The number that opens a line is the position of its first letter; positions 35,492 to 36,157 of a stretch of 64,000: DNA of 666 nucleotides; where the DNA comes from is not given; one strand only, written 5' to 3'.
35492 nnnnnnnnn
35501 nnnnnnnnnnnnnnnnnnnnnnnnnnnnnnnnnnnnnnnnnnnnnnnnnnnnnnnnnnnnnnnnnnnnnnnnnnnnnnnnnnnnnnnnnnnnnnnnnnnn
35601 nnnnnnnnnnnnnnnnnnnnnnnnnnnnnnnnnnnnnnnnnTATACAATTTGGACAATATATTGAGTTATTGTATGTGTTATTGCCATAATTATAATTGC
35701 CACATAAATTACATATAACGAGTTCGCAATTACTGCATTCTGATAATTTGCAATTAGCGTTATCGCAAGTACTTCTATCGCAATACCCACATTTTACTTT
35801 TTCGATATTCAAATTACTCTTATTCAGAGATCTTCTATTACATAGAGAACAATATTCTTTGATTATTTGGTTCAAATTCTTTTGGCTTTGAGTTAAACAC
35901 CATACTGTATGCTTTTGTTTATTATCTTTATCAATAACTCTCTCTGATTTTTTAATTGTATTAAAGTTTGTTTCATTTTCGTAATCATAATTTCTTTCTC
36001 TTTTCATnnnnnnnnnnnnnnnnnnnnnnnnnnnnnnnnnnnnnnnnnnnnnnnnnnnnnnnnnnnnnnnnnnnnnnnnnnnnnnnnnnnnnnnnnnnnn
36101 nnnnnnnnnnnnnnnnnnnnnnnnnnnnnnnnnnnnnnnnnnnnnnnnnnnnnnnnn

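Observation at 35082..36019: Two-exon CTF8 gene whose stop codon directly abuts the stop of a convergent Cys-rich zinc-finger gene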

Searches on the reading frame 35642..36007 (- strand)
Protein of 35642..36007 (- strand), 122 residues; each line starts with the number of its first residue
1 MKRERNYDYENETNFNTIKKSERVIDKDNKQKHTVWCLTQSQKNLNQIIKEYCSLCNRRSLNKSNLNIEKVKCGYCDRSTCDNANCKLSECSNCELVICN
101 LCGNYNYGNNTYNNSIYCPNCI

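Call 4: search_protein_families(library=pfam, proteins=[window:35642-36007:-], max_evalue=1)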
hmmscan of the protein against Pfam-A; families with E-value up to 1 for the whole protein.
seq(122 aa): 1 family
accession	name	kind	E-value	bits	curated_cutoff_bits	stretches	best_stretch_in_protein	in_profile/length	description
PF05458.17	Siva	-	4.9e-07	30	26.2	1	15-121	77-168/173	Cd27 binding protein (Siva)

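Call 7: find_homologous_proteins(query=window:35642-36007:-, max_evalue=0.01)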
Query seq(122 aa) (122 aa): 7 proteins with E <= 0.01 among 7 candidates.
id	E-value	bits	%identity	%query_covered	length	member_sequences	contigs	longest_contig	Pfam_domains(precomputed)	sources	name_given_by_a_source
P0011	7.1e-73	260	98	100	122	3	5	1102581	PF05458.18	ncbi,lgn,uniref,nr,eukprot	ncbi:unnamed protein product [Cryptosporidium hominis]|uniref:Cd27 binding protein (Siva) n=1 Tax=Cr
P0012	2.6e-63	229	88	99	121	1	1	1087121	PF05458.18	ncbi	ncbi:Cd27 binding protein (Siva) [Cryptosporidium meleagridis]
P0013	9.4e-58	211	80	100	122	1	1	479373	-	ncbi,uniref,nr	ncbi:uncharacterized protein ELE39_001475 [Cryptosporidium sp. chipmunk genotype I]|uniref:uncharact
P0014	8.4e-55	202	76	100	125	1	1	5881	-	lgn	-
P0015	1.2e-52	195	73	100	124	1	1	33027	PF05458.18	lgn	-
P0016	6.4e-48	180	70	100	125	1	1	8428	-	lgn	-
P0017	2.0e-43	165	62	100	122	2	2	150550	-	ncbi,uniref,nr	ncbi:hypothetical protein OIY81_1124 [Cryptosporidium canis]|uniref:Zinc-finger domain-containing pr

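Call 16: find_encoding_contigs(protein=P0014, flank=3000, max_places=1)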
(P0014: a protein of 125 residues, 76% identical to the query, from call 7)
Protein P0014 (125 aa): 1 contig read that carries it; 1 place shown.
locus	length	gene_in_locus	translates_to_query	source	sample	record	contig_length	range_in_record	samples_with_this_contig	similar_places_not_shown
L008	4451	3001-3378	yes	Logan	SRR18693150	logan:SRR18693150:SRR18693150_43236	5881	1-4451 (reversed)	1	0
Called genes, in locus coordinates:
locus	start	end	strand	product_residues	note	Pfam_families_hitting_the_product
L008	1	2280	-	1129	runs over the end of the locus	PF00122:E1-E2_ATPase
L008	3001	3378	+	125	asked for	-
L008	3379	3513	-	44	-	PF09696:Ctf8 (weak)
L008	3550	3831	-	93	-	-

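Call 17: find_encoding_contigs(protein=P0015, flank=3000, max_places=1)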
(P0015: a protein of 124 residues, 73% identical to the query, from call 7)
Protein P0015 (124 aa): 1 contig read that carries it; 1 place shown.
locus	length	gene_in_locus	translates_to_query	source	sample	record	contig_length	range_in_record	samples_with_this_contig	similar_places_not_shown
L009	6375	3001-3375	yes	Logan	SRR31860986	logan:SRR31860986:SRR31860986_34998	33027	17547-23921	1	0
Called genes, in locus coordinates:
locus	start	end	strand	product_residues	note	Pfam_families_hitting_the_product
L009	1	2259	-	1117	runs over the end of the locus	PF00122:E1-E2_ATPase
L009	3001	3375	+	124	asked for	PF05458:Siva (weak)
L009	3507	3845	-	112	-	-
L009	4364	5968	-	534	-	-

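Call 29: search_solved_structures(query=A2, max_evalue=10, show_alignments=2)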
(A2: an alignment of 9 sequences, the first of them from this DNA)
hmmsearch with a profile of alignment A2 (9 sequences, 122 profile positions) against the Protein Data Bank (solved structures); distinct sequences matched with E-value up to 10: 12.
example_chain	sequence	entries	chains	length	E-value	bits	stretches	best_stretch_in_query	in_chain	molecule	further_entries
9bh5_Cp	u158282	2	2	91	0.1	15.6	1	60-111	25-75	Large ribosomal subunit protein eL43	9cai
8cgn_B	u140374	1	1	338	0.13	15.3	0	28-62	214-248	60S ribosomal protein L17-A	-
2ffw_A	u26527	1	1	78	0.2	14.6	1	62-104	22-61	Midline-1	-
7oya_p1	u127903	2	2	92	0.25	14.3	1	58-109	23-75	Zgc:171772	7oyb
7oyc_p1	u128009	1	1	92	0.29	14.1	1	58-109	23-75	Rpl37a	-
8q7z_Bp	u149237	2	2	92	0.33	13.9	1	58-109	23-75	Large ribosomal subunit protein eL43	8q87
2xt4_A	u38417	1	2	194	0.34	13.9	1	50-102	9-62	MCBG-LIKE PROTEIN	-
2xt2_A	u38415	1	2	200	0.36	13.8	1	50-101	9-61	MCBG-LIKE PROTEIN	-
9vth_Sc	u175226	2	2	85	0.45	13.5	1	59-103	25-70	40S ribosomal protein S27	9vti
8auv_K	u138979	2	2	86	0.48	13.4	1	59-103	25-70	eS27 (40S ribosomal protein S27) | 40S ribosomal protein S27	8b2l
7qix_V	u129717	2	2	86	1.2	12.1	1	59-103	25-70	40S ribosomal protein S27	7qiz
1wep_A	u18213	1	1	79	2.1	11.3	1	75-121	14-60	PHF8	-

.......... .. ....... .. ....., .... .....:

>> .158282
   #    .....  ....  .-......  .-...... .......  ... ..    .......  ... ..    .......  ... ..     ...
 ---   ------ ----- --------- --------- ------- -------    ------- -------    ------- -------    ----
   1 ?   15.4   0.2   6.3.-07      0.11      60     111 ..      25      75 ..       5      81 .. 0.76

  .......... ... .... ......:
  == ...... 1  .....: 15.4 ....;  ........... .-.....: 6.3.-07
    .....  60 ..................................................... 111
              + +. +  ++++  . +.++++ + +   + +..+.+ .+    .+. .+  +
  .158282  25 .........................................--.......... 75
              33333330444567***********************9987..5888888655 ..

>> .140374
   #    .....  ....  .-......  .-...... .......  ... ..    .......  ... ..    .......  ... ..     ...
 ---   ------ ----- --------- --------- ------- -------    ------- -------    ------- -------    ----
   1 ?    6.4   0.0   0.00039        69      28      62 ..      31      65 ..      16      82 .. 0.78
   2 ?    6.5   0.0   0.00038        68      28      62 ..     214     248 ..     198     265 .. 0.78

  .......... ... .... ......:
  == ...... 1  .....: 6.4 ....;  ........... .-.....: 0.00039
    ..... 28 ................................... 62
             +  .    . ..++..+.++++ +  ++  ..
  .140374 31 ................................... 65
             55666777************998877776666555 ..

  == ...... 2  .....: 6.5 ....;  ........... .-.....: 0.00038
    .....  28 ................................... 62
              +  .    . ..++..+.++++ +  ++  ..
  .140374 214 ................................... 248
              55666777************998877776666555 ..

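Call 41: search_protein_representatives(alignment_id=A3)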
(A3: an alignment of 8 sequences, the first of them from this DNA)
Query: 8 sequences, 122 profile positions. Proteins with E-value up to 0.001 (for the whole library): 3; up to 1e-10: 3; up to 1e-30: 1. The best 3 are listed.
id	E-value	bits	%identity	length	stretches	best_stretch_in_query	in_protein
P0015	5.5e-65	232.8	-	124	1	1-122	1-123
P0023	1.6e-29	118.3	-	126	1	1-122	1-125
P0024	8.2e-20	86.9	-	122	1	1-121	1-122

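Call 43: search_protein_families(library=pfam, alignment_id=A2, max_evalue=0.1)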
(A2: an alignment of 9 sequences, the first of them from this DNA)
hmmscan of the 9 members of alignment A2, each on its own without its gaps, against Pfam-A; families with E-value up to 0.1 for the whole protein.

A. member 1, seq(122 aa): 1 family
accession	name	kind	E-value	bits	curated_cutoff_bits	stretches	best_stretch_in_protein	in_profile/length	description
PF05458.17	Siva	-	4.9e-07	30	26.2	1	15-121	77-168/173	Cd27 binding protein (Siva)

B. families by the number of members that match (of 9 scanned): 6 families
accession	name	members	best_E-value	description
PF05458.17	Siva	6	4.9e-07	Cd27 binding protein (Siva)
PF05715.19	zf-piccolo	1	0.027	Piccolo Zn-finger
PF12874.13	zf-met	1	0.028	Zinc-finger of C2H2 type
PF12896.12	ANAPC4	1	0.052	Anaphase-promoting complex, cyclosome, subunit 4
PF01933.23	CofD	1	0.062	2-phospho-L-lactate transferase CofD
PF20529.3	DUF6744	1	0.086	Family of unknown function (DUF6744)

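Call 44: list_cluster_members(proteins=[P0024, P0023, P0015, P0014, P0010])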
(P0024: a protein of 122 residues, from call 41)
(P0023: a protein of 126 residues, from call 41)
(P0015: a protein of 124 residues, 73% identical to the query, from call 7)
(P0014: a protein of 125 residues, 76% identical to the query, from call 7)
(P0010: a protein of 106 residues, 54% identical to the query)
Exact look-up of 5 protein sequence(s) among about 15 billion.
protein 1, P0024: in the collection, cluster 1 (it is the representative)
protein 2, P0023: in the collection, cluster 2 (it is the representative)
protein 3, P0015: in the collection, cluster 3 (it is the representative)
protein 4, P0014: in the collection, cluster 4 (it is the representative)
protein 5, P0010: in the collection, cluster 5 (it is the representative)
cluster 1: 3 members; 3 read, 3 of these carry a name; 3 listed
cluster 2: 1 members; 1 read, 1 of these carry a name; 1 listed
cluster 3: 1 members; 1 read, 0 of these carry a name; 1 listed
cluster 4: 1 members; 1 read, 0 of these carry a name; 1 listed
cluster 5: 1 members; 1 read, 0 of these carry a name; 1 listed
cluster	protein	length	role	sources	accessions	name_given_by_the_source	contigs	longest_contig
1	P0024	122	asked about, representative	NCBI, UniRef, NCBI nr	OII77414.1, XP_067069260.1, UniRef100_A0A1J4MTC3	hypothetical protein cand_009050 [Cryptosporidium andersoni] | Uncharacterized protein n=1 Tax=Cryptosporidium andersoni TaxID=117008 ...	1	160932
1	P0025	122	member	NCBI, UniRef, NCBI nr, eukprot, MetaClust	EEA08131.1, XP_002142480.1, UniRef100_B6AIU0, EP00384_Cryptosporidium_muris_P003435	uncharacterized protein CMU_010790 [Cryptosporidium muris RN66] | Uncharacterized protein n=1 Tax=Cryptosporidium muris (strain RN66) TaxID=441375 ... | XP_002142480.1 hypothetical protein [Cryptosporidium muris RN66]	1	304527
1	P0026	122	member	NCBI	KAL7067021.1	hypothetical protein ACR3K2_25830 [Cryptosporidium serpentis]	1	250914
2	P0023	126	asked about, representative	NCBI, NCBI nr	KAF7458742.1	Cd27 binding protein (Siva) [Cryptosporidium felis]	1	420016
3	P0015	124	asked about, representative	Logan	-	-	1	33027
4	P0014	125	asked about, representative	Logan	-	-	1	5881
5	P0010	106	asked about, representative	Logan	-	-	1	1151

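Call 45: find_encoding_contigs(protein=P0024, flank=3000, max_places=1)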
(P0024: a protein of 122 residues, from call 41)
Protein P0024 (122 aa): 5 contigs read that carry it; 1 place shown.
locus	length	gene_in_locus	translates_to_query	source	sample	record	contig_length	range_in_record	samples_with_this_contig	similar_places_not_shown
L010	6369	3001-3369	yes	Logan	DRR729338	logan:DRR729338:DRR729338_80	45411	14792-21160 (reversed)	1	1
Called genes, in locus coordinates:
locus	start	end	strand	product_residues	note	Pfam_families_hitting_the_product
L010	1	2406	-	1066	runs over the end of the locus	PF00403:HMA, PF00122:E1-E2_ATPase, PF00702:Hydrolase (weak)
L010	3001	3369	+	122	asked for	-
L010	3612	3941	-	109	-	-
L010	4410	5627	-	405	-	-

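Call 46: find_encoding_contigs(protein=P0025, flank=3000, max_places=1)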
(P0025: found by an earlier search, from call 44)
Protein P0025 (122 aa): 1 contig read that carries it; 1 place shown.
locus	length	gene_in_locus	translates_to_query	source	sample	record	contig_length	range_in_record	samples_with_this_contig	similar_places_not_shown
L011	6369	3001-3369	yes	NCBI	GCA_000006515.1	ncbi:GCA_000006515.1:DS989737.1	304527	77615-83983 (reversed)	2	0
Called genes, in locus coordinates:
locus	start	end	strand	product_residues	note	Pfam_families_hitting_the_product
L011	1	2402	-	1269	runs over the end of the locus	PF00403:HMA, PF00122:E1-E2_ATPase, PF00702:Hydrolase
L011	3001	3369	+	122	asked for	-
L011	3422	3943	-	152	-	PF09696:Ctf8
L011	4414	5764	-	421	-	-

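Call 60: predict_structure(alignment_id=A5)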
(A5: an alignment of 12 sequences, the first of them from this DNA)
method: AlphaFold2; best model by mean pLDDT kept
length: 122 residues; sequences in the alignment: 12
mean_pLDDT: 48.6   pTM: 0.27
mean pLDDT of the five models: 48.6, 45.1, 42.8, 42.2, 39.0
residues with pLDDT >= 90: 0; 70-90: 21; 50-70: 15; < 50: 86
segments of 3 or more residues with pLDDT < 50: 1-22, 62-122
pLDDT, mean of each block of 10 residues (from residue 1): 41 39 63 85 74 54 40 39 37 38 38 39 31
secondary structure, 60 per line:
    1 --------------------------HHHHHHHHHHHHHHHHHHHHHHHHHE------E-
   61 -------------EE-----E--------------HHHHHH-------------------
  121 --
elements in order: H27-51 H96-101
